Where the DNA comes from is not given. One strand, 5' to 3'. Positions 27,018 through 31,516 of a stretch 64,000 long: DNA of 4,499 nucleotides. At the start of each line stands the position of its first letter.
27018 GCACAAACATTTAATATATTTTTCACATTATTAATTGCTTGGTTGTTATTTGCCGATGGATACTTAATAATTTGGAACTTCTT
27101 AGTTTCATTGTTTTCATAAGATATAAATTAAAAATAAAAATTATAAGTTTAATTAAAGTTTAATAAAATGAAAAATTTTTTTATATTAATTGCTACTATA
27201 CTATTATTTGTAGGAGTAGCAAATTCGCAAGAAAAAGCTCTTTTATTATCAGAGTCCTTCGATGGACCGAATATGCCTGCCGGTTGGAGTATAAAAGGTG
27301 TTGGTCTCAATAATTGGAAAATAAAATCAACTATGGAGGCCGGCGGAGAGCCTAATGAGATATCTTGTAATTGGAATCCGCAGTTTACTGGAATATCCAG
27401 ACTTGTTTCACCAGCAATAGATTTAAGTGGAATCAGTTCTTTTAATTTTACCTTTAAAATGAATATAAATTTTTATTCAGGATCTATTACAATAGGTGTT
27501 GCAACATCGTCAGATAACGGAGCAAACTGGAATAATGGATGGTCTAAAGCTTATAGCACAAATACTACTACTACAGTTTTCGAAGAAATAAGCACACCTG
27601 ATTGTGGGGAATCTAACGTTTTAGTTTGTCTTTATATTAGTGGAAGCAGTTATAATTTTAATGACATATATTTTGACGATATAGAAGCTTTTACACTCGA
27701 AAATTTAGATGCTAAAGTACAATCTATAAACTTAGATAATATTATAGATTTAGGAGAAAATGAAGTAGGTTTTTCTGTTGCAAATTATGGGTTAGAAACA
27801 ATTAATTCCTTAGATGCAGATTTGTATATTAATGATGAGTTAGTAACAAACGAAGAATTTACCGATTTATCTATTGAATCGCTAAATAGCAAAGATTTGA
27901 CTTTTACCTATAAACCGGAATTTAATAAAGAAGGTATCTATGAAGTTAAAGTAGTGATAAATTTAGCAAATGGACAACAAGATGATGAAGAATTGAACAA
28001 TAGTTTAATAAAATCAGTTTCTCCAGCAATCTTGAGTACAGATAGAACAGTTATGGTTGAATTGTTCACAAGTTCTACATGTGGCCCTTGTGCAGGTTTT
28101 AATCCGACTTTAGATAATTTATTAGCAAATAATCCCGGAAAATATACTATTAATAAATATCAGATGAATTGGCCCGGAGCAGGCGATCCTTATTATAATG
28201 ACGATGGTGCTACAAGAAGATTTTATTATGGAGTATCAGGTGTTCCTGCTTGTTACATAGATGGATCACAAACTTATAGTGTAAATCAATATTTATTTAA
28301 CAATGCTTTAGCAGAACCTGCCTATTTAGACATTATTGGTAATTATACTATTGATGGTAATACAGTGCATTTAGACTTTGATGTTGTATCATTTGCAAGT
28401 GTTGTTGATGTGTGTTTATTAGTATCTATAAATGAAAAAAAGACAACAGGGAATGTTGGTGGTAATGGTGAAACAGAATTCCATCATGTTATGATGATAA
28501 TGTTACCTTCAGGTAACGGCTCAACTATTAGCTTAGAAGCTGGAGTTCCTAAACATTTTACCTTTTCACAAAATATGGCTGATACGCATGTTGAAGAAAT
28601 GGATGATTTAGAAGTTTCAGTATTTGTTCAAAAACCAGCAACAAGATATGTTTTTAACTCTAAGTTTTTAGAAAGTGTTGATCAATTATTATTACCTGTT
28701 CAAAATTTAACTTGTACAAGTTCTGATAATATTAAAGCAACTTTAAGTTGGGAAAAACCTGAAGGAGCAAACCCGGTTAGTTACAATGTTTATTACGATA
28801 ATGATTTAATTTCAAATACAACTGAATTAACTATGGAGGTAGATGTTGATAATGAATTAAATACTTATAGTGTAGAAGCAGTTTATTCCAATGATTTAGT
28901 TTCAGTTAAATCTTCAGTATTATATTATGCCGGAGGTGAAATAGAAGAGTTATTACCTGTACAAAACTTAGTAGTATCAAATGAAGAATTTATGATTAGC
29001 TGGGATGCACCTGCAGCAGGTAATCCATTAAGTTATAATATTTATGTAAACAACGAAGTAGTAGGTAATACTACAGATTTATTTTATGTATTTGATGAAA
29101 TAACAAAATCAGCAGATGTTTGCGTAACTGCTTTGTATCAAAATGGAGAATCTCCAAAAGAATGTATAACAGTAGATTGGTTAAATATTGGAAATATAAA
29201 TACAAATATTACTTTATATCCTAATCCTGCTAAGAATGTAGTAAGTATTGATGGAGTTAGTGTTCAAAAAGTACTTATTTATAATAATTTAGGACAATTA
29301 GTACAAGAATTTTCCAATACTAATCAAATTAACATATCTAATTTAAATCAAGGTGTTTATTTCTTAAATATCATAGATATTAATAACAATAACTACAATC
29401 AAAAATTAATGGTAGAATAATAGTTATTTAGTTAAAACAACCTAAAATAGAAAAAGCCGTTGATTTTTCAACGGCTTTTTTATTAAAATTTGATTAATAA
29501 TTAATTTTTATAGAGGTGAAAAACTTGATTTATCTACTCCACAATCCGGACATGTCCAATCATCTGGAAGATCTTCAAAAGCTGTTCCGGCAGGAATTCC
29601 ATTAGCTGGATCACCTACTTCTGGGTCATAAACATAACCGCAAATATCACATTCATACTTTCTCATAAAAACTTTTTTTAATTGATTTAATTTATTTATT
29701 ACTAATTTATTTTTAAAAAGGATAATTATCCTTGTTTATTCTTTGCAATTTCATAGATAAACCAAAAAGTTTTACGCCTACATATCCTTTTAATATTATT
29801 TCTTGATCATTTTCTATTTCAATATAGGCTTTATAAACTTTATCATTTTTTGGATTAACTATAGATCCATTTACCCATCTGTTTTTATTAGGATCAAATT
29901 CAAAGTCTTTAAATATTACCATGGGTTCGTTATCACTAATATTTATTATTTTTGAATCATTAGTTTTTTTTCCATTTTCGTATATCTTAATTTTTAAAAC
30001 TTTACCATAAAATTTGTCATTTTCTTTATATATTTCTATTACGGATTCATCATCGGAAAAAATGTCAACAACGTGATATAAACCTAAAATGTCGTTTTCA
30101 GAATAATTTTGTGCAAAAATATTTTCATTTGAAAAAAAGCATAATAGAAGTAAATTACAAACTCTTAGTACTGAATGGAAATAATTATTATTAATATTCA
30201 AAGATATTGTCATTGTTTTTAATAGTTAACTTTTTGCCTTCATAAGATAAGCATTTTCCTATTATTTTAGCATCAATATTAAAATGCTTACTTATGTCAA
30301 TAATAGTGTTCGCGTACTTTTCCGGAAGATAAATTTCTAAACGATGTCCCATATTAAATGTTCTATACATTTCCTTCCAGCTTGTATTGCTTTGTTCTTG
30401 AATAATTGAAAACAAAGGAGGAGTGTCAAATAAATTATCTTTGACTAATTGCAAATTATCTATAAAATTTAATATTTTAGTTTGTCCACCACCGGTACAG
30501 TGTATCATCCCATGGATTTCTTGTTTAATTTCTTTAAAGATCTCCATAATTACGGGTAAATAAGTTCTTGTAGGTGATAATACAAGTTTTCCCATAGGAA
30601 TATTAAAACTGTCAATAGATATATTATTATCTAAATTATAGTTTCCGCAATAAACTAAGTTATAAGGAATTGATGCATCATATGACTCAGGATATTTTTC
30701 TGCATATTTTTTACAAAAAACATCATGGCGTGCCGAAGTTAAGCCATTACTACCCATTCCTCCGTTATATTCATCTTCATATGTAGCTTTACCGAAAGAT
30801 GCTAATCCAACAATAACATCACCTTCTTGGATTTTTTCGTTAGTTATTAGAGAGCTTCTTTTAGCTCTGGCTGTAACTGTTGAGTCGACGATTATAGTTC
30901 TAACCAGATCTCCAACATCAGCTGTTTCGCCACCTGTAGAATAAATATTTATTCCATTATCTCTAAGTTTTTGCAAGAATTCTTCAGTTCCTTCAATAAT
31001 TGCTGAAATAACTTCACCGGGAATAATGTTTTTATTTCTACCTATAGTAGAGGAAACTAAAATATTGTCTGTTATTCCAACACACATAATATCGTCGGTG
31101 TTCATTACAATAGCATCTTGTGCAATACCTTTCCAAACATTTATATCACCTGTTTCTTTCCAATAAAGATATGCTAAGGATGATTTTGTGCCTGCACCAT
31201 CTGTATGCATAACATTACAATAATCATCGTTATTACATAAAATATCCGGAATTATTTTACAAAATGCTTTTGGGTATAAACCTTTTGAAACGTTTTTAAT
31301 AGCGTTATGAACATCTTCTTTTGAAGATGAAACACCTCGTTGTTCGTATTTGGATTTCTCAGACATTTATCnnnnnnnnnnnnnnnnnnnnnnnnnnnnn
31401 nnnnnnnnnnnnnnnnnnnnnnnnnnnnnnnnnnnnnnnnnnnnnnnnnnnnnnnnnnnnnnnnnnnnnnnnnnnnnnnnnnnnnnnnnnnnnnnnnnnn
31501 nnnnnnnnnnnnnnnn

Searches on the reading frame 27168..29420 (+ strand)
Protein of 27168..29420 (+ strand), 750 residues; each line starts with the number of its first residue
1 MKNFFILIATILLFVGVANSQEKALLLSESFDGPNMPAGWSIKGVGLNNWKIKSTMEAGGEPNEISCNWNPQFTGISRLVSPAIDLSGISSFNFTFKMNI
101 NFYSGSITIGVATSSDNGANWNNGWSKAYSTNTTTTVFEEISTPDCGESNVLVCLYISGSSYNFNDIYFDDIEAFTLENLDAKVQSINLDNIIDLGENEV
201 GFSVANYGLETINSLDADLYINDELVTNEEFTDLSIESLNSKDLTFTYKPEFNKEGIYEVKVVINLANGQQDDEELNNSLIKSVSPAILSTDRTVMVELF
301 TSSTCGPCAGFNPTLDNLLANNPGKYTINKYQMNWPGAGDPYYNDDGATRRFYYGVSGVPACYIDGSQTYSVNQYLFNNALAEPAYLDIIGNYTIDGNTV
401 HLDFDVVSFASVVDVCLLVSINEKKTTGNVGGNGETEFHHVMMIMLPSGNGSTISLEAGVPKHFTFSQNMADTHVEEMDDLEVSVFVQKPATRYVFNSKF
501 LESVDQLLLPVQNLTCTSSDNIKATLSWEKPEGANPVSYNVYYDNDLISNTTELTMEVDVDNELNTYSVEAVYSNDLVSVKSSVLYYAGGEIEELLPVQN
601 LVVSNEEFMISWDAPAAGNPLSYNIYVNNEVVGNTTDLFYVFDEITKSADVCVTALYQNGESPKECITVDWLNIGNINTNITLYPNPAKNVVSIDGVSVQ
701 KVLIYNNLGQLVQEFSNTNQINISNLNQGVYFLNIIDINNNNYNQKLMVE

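Call 11: search_protein_families(library=pfam, proteins=[window:27168-29420:+])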
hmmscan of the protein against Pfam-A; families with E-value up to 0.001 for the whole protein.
window:27168-29420:+ (750 aa): 3 families
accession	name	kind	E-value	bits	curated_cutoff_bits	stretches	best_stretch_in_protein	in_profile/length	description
PF18962.6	Por_Secre_tail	-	2.3e-12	47.4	27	1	683-749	1-75/75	Secretion system C-terminal sorting domain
PF07705.17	CARDB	-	1.5e-05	25.5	22.7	1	190-280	13-99/101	CARDB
PF00041.27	fn3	-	0.00016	22.2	25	0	510-559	2-42/84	Fibronectin type III domain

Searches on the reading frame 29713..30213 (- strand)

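Call 11: search_protein_families(library=pfam, proteins=[window:29713-30213:-])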
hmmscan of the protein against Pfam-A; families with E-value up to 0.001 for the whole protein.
window:29713-30213:- (166 aa): 1 family
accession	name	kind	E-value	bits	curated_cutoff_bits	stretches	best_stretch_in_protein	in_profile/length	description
PF09917.15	DUF2147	-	2.4e-17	64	27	1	53-157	8-111/112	Uncharacterized protein conserved in bacteria (DUF2147)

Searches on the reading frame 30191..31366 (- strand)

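Call 11: search_protein_families(library=pfam, proteins=[window:30191-31366:-])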
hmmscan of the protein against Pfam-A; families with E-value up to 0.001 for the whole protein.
window:30191-31366:- (391 aa): 2 families
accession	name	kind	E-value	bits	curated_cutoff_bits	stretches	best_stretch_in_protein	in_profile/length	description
PF00586.29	AIRS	-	1.8e-12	48.1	24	1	46-166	10-110/112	AIR synthase related protein, N-terminal domain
PF02769.27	AIRS_C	-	5e-08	33.7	23.1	1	180-373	1-146/156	AIR synthase related protein, C-terminal domain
